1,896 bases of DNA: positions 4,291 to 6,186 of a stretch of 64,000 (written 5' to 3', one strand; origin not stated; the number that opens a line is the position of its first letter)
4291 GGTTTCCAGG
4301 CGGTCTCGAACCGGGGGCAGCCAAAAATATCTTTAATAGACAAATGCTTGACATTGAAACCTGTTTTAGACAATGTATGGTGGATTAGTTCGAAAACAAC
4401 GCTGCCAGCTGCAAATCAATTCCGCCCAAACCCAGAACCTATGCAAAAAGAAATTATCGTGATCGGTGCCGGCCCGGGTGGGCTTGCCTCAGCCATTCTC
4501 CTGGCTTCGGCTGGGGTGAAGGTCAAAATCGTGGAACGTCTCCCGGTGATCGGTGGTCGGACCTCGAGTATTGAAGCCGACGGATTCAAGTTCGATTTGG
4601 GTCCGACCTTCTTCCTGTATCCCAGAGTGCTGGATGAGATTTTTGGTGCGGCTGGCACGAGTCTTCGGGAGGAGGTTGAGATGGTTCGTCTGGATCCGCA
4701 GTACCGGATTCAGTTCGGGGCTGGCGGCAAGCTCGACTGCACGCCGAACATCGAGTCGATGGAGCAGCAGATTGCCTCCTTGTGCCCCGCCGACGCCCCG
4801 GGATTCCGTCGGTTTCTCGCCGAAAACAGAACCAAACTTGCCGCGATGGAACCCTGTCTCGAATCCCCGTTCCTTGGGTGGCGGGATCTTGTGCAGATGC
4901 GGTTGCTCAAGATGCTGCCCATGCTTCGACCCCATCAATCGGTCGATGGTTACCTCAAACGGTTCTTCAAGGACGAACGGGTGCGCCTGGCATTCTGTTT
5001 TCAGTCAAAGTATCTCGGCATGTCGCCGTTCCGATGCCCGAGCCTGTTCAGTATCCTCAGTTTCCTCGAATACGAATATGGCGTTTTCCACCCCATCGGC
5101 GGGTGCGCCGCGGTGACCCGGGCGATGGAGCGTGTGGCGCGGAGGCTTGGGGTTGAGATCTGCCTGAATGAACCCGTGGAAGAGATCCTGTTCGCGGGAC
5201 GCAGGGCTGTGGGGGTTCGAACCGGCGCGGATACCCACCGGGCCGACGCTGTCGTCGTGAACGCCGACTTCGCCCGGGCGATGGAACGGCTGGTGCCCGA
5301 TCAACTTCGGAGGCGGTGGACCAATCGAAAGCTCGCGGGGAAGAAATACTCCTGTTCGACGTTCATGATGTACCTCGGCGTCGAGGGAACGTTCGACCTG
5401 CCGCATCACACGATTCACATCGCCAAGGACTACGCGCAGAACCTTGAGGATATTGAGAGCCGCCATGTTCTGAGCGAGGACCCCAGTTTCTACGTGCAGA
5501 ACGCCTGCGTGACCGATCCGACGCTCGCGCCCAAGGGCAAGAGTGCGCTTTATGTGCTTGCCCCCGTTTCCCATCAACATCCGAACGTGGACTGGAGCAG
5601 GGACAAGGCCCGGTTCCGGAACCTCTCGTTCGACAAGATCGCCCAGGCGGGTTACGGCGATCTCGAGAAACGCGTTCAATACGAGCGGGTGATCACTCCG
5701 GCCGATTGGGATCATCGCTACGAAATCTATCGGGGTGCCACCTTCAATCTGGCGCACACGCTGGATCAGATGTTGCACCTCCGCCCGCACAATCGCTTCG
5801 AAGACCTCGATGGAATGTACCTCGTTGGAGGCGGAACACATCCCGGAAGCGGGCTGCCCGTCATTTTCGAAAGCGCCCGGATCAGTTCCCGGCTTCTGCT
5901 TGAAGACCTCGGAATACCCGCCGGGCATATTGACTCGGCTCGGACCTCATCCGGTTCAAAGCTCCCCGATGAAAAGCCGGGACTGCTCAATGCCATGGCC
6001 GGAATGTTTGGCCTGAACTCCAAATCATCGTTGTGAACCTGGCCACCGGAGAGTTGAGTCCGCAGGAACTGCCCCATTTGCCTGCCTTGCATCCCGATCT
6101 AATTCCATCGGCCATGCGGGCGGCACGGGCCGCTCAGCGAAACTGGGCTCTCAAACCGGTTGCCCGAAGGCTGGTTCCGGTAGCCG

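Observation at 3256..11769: CarH-type AdoCbl photoreceptor divergent from a six-gene, translationally coupled C30-carotenoid-glycoside-ester-like operon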

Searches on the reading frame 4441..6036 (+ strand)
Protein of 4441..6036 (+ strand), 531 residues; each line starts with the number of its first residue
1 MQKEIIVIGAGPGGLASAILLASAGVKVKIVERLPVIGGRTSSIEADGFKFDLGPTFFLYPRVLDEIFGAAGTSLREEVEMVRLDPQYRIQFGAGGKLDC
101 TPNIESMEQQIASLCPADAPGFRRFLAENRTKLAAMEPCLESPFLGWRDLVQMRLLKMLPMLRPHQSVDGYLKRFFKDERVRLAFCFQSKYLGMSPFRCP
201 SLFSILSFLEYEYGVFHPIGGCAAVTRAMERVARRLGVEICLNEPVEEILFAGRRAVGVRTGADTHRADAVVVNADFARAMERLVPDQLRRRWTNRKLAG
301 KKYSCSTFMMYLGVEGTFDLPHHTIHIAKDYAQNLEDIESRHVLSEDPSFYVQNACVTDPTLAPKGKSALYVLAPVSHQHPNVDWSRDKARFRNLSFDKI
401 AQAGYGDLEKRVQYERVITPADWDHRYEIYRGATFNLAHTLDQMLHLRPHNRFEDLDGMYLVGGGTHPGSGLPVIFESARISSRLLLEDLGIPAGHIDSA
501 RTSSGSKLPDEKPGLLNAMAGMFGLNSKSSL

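Call 10: search_protein_families(library=pfam, proteins=[window:4441-6033:+], max_evalue=0.01)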
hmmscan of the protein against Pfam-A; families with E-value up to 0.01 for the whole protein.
seq(531 aa): 12 families
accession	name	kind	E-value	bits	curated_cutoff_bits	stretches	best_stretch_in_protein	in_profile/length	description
PF01593.30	Amino_oxidase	-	5.7e-28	98.8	19.8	1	13-485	2-441/443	Flavin containing amine oxidoreductase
PF13450.12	NAD_binding_8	-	1.2e-13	51.5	21.9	1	7-60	1-54/68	NAD(P)-binding Rossmann-like domain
PF01266.30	DAO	-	1.8e-11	44.6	27.9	1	5-275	2-201/353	FAD dependent oxidoreductase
PF12831.13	FAD_oxidored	-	8.4e-07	29.1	27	1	4-43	1-40/416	FAD dependent oxidoreductase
PF01494.25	FAD_binding_3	-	7.3e-06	25.9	22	1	4-34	3-33/349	FAD binding domain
PF07992.20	Pyr_redox_2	-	7.6e-06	26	26.1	1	4-32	2-30/291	Pyridine nucleotide-disulphide oxidoreductase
PF03486.20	HI0933_like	-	2.9e-05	24.1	50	1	4-38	2-36/244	HI0933-like protein Rossmann domain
PF00070.33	Pyr_redox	-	6.8e-05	23.7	22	0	5-38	2-35/82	Pyridine nucleotide-disulphide oxidoreductase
PF00890.30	FAD_binding_2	-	0.00013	21.7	20.4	1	5-41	2-38/414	FAD binding domain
PF01946.23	Thi4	-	0.00017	21.3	26.2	1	2-39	17-55/235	Thi4 family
PF13738.12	Pyr_redox_3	-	0.00042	20.1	30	1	6-34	1-30/305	Pyridine nucleotide-disulphide oxidoreductase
PF00996.24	GDI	-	0.0039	16.2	23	0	216-279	224-288/436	GDP dissociation inhibitor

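Call 11: search_protein_families(library=ncbifam, proteins=[window:4441-6033:+], max_evalue=0.01)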
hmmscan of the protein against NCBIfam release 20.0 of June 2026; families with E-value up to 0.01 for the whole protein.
seq(531 aa): 80 families (the best 25 are shown)
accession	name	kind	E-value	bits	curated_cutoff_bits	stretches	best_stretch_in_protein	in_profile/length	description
TIGR02734.1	crtI_fam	subfamily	1.1e-162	542.3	238.1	1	5-492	1-494/504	phytoene desaturase family protein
NF058655.1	CrtID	equivalog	2.9e-101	339.7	640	1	5-480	1-475/478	bifunctional phytoene desaturase/3,4-desaturase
NF045637.1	carotdesatCrtDProt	equivalog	9.5e-70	235.5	580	1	5-489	1-485/485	1-hydroxycarotenoid 3,4-desaturase CrtD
NF042421.1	hydcarot_desat_CrtD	equivalog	1.5e-58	198.5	500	1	3-486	2-483/487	1-hydroxycarotenoid 3,4-desaturase CrtD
NF045689.1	BCarotKetCrtO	equivalog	1.5e-29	103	1000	2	339-472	378-523/563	beta-carotene ketolase CrtO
TIGR02730.1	carot_isom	equivalog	2e-24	86.3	586.9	1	5-482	3-484/493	carotenoid isomerase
TIGR02733.1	desat_CrtD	equivalog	2.5e-15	56.2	549.7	2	3-56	2-55/492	C-3',4' desaturase CrtD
NF005560.0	PRK07233.1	equivalog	1.5e-13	50.4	252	2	4-51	2-49/435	hypothetical protein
TIGR03467.1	HpnE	equivalog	1.6e-13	50.8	283.05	1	5-54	1-52/430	hydroxysqualene dehydroxylase HpnE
NF005548.0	PRK07208.1-4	equivalog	1.4e-11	43.7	389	1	2-58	3-59/488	hypothetical protein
NF001933.0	PRK00711.1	subfamily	9.2e-11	41.4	383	2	219-275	197-253/429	D-amino acid dehydrogenase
NF005545.0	PRK07208.1-1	equivalog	2.8e-09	35.9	451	1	3-58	8-64/504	hypothetical protein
NF006130.0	PRK08274.1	equivalog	6.6e-09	35.1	369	1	216-309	125-223/467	FAD-dependent tricarballylate dehydrogenase TcuA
NF005547.0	PRK07208.1-3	equivalog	3.8e-08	32.5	380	1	2-58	4-60/465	hypothetical protein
NF004789.0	PRK06134.1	subfamily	6.8e-08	31.5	747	1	3-43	13-53/581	FAD-dependent oxidoreductase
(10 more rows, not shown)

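Call 36: search_solved_structures(query=window:4441-6036:+, max_evalue=0.00001)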
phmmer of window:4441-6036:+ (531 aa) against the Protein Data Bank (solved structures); distinct sequences matched with E-value up to 0.00001: 7.
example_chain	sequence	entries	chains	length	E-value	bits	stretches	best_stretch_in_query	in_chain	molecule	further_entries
4dgk_A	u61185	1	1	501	2.8e-84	286.7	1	4-490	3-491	Phytoene dehydrogenase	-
4rep_A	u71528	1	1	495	6.9e-48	166.6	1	3-487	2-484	Gamma-carotene desaturase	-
3ka7_A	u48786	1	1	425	2.3e-14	56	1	5-61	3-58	Oxidoreductase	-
6lqc_A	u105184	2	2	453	3.7e-06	28.9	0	4-63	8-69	Cyclohexylamine Oxidase | Amine oxidase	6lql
2yg7_A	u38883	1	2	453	5.3e-06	28.4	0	1-56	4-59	PUTRESCINE OXIDASE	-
2yg3_A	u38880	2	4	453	5.3e-06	28.4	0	1-56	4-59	PUTRESCINE OXIDASE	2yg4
2yg5_A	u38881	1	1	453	5.3e-06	28.4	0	1-56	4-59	PUTRESCINE OXIDASE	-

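Call 75: find_homologous_proteins(query=A3, max_evalue=1e-20)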
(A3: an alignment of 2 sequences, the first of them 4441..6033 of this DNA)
Query A3 (2 sequences) (531 aa, profile of the alignment): 8000 proteins with E <= 1e-20 among 8000 candidates; the best 120 are listed.
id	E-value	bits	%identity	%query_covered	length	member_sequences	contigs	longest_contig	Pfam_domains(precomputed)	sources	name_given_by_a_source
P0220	6.1e-288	974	96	100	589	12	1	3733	PF01266.31,PF01593.31,PF13450.13,PF07992.21,PF01494.26,PF12831.14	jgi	jgi:phytoene desaturase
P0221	4.4e-263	892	84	99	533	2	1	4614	PF01266.31,PF01593.31,PF13450.13,PF01494.26,PF12831.14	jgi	jgi:phytoene desaturase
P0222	7.6e-263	891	82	100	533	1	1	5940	PF01266.31,PF01593.31,PF13450.13,PF07992.21,PF13738.13,PF01494.26,PF12831.14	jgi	-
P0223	6.1e-261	885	82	100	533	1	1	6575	PF01266.31,PF01593.31,PF13450.13,PF07992.21,PF13738.13,PF03486.21,PF01494.26,PF12831.14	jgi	jgi:phytoene desaturase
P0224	6.9e-261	885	83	100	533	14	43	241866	PF01266.31,PF01593.31,PF13450.13,PF07992.21,PF01494.26,PF12831.14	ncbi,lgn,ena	-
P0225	9.5e-261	884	83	100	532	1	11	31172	PF01266.31,PF01593.31,PF13450.13,PF07992.21,PF01494.26,PF12831.14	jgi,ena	-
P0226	3.7e-260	882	84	99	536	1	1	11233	PF01266.31,PF01593.31,PF13450.13,PF13738.13,PF01494.26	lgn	-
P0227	9.0e-260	881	83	100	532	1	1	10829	PF01266.31,PF01593.31,PF13450.13,PF03486.21,PF01494.26,PF12831.14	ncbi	-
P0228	1.2e-259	881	84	100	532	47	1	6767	PF01266.31,PF01593.31,PF13450.13,PF01494.26,PF12831.14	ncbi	-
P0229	1.7e-259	880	83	100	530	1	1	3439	PF01266.31,PF01593.31,PF13450.13,PF01494.26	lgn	-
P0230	2.0e-259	880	83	100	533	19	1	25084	PF01266.31,PF01593.31,PF13450.13,PF07992.21,PF03486.21,PF01494.26,PF12831.14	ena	-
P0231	7.1e-259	878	82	100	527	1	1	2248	PF01266.31,PF01593.31,PF13450.13,PF00890.31,PF07992.21,PF00070.34,PF03486.21,PF01494.26,PF12831.14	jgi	jgi:phytoene desaturase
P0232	3.9e-258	876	81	100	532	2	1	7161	PF01266.31,PF01593.31,PF13450.13,PF00890.31,PF07992.21,PF00070.34,PF03486.21,PF01494.26,PF12831.14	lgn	-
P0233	5.8e-258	875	82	100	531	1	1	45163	PF01266.31,PF01593.31,PF13450.13,PF00890.31,PF07992.21,PF01494.26,PF12831.14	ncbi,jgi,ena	jgi:phytoene desaturase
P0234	6.3e-258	875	82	100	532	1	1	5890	PF01266.31,PF01593.31,PF13450.13,PF13738.13,PF03486.21,PF01494.26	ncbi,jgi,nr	ncbi:MAG: phytoene desaturase [Verrucomicrobia bacterium]|nr:phytoene desaturase [Verrucomicrobiota 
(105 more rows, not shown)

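Call 76: search_dna_similar(query=window:4441-6033:+, collection=plasmids, mode=protein, max_rows=40, max_evalue=1e-30)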
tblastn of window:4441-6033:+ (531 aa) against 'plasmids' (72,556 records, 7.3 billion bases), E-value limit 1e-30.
Records with a match: 197; places in all: 212; records where one place covers at least 80% of the query: 193.
Best place of each record, by identity: 60-80% 4; <60% 193.
By first word of the organism name: Pantoea 95; Thermus 32; Streptomyces 13; Staphylococcus 9; Azospirillum 6; Candidatus 4; Paracoccus 4; Sulfitobacter 3; Roseobacter 2; Comamonas 2; and 25 more.
By predicted mobility (MOB-suite, as given by PLSDB): non-mobilizable 179; mobilizable 15; conjugative 3.
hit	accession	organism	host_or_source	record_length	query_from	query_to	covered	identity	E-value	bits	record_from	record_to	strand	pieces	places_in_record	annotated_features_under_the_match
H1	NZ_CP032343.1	Azospirillum brasilense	soil sample,Agricultural field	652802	1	493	93%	60.3%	0e+0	572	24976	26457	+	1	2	crtI: phytoene desaturase family protein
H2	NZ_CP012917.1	Azospirillum brasilense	Digitaria eriantha,microbe,root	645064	1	493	93%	60.3%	0e+0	572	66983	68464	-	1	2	crtI: phytoene desaturase family protein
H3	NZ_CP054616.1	Azospirillum oryzae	cell culture,soil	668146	1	494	93%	60.0%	2e-180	570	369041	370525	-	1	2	crtI: phytoene desaturase family protein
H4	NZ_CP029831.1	Azospirillum ramasamyi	single cell,Cow dung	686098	1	493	93%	60.1%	3e-180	569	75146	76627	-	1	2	crtI: phytoene desaturase family protein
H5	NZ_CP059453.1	Azospirillum brasilense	Prokaryotes,soil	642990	1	493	93%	59.9%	2e-179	567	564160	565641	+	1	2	crtI: phytoene desaturase family protein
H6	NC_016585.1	Azospirillum lipoferum 4B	-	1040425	1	493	93%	59.5%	2e-179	567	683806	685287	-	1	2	none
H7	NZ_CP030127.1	Indioceanicola profundi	sediment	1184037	28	492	88%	57.0%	3e-164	523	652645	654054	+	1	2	none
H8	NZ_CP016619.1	Microvirga ossetica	Vicia alpestris,cell culture,nodules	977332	26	490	88%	55.0%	8e-159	508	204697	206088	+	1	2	crtI: phytoene desaturase family protein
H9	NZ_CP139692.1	Limimaricola variabilis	Bacterial Culture,hydrothermal vent ...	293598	26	499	89%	53.2%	9e-156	499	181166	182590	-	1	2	crtI: phytoene desaturase family protein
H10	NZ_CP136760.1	Palleronia sp. LCG004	cell culture,Intertidal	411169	28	494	88%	53.2%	8e-156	499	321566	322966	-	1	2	crtI: phytoene desaturase family protein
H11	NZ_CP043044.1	Gluconobacter thailandicus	Triticum aestivum,leaf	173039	28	490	87%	53.0%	2e-157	504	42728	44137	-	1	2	crtI: phytoene desaturase family protein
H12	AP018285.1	Chondrocystis sp. NIES-4102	-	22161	1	491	92%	37.4%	8e-94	320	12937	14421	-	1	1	zeta-carotene desaturase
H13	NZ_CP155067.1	Pantoea sp. BRR-3P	single cell,Elaeagnus umbellata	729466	26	509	91%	34.4%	1e-69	250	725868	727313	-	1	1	phytoene desaturase | crtB: 15-cis-phytoene synthase CrtB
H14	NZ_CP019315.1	Tateyamaria omphalii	Single cell,seawater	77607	28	486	86%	35.9%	1e-67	283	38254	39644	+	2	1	none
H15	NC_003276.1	Nostoc sp. PCC 7120 = FACHB-418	-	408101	27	491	88%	35.3%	9e-87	300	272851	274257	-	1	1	crtI: phytoene desaturase family protein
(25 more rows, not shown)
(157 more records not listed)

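Call 77: get_annotated_region(hit=H1, flank=9000)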
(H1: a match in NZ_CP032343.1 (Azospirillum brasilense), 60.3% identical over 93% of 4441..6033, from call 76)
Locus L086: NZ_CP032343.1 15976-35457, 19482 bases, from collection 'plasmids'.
description: Azospirillum brasilense strain MTCC4038 plasmid p4, complete sequence
organism: Azospirillum brasilense (NCBI taxid 192)
taxonomy: Bacteria; Pseudomonadota; Alphaproteobacteria; Rhodospirillales; Azospirillaceae; Azospirillum; Azospirillum brasilense
host: -; source: soil sample,Agricultural field; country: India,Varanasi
typing (MOB-suite, as given by PLSDB): non-mobilizable
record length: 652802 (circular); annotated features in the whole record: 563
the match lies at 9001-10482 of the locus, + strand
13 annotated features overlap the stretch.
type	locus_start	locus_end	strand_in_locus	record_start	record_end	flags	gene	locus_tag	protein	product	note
CDS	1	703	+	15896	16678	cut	fliP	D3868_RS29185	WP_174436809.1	flagellar type III secretion system pore protein FliP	GO:0001539 - cilium or flagellum-dependent cell motility [Evidence IEA]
CDS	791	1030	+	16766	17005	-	-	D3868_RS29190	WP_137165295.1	hypothetical protein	-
CDS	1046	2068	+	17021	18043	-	-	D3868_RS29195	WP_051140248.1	flagellar motor switch protein FliG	-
CDS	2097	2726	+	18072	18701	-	-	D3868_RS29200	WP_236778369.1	hypothetical protein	-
CDS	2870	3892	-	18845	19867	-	gap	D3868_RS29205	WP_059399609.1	type I glyceraldehyde-3-phosphate dehydrogenase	GO:0006094 - gluconeogenesis [Evidence IEA]; GO:0019682 - glyceraldehyde-3-phosphate metabolic process [Evidence IEA]; ...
CDS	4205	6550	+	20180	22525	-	-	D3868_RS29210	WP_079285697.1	mechanosensitive ion channel domain-containing protein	GO:0055085 - transmembrane transport [Evidence IEA]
CDS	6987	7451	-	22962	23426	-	-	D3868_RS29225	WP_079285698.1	DUF4126 family protein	-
CDS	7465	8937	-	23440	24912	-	-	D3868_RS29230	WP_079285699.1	aldehyde dehydrogenase family protein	-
CDS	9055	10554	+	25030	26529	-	crtI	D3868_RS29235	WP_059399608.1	phytoene desaturase family protein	GO:0016117 - carotenoid biosynthetic process [Evidence IEA]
CDS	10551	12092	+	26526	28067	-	crtI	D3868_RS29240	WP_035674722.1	phytoene desaturase family protein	GO:0016117 - carotenoid biosynthetic process [Evidence IEA]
CDS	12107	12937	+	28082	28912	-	-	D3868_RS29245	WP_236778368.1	lysophospholipid acyltransferase family protein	-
CDS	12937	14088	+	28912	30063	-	-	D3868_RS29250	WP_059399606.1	glycosyltransferase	-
CDS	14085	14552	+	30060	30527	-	-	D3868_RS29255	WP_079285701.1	DUF2141 domain-containing protein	-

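Call 79: search_dna_similar(query=window:4441-6033:+, collection=plasmids, mode=protein, max_rows=60, max_evalue=1e-30, rows=spread)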
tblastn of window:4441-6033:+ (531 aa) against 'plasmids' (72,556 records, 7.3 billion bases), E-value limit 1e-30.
Records with a match: 197; places in all: 212; records where one place covers at least 80% of the query: 193.
Best place of each record, by identity: 60-80% 4; <60% 193.
By first word of the organism name: Pantoea 95; Thermus 32; Streptomyces 13; Staphylococcus 9; Azospirillum 6; Candidatus 4; Paracoccus 4; Sulfitobacter 3; Roseobacter 2; Comamonas 2; and 25 more.
By predicted mobility (MOB-suite, as given by PLSDB): non-mobilizable 179; mobilizable 15; conjugative 3.
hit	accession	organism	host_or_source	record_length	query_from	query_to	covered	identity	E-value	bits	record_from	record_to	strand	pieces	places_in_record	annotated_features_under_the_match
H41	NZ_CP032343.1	Azospirillum brasilense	soil sample,Agricultural field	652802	1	493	93%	60.3%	0e+0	572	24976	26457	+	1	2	crtI: phytoene desaturase family protein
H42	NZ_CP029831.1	Azospirillum ramasamyi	single cell,Cow dung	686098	1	493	93%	60.1%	3e-180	569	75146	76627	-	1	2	crtI: phytoene desaturase family protein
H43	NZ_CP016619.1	Microvirga ossetica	Vicia alpestris,cell culture,nodules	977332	26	490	88%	55.0%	8e-159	508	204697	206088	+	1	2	crtI: phytoene desaturase family protein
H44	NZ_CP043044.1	Gluconobacter thailandicus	Triticum aestivum,leaf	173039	28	490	87%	53.0%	2e-157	504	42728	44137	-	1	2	crtI: phytoene desaturase family protein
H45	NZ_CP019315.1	Tateyamaria omphalii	Single cell,seawater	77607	28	486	86%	35.9%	1e-67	283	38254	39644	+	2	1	none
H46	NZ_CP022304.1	Thalassococcus sp. S3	-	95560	27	486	87%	34.8%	6e-77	271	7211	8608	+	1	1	phytoene desaturase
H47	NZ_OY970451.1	Pantoea sp. Nvir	-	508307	26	508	91%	32.8%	3e-67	243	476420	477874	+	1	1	phytoene desaturase | crtB: 15-cis-phytoene synthase CrtB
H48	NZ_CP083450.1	Pantoea eucrina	cell culture,cucumber rhizosphere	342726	26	490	88%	34.0%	4e-75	266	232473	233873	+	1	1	phytoene desaturase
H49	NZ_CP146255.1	Pantoea dispersa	Nicotiana tabacum L.,Cell ...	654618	26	490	88%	34.0%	1e-69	250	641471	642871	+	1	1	phytoene desaturase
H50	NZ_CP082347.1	Pantoea dispersa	water,drinking water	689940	26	490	88%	34.0%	2e-69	249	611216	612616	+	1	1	phytoene desaturase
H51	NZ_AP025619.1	Thermus thermophilus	-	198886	26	492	88%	33.7%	2e-69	249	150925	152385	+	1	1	crtI: phytoene desaturase family protein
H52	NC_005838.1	Thermus thermophilus HB27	-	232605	26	492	88%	33.7%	2e-68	246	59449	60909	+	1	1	crtI: phytoene desaturase family protein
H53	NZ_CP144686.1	Thermus thermophilus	culture,laboratory strain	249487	26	492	88%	33.7%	2e-68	246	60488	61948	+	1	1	crtI: phytoene desaturase family protein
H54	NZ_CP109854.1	Pantoea dispersa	Bidens alba,Pure isolate,rhizosphere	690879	26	490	88%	33.8%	1e-68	247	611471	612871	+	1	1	phytoene desaturase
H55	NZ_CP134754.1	Pantoea agglomerans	Allium cepa,cell culture,bulb ...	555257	26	490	88%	33.7%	5e-75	266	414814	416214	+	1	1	phytoene desaturase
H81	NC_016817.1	Pantoea ananatis LMG 5342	-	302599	26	490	88%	33.0%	1e-70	253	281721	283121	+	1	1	phytoene desaturase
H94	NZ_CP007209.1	Staphylococcus xylosus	Animal faecal matter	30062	27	490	87%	30.0%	3e-69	249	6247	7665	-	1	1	crtI: phytoene desaturase family protein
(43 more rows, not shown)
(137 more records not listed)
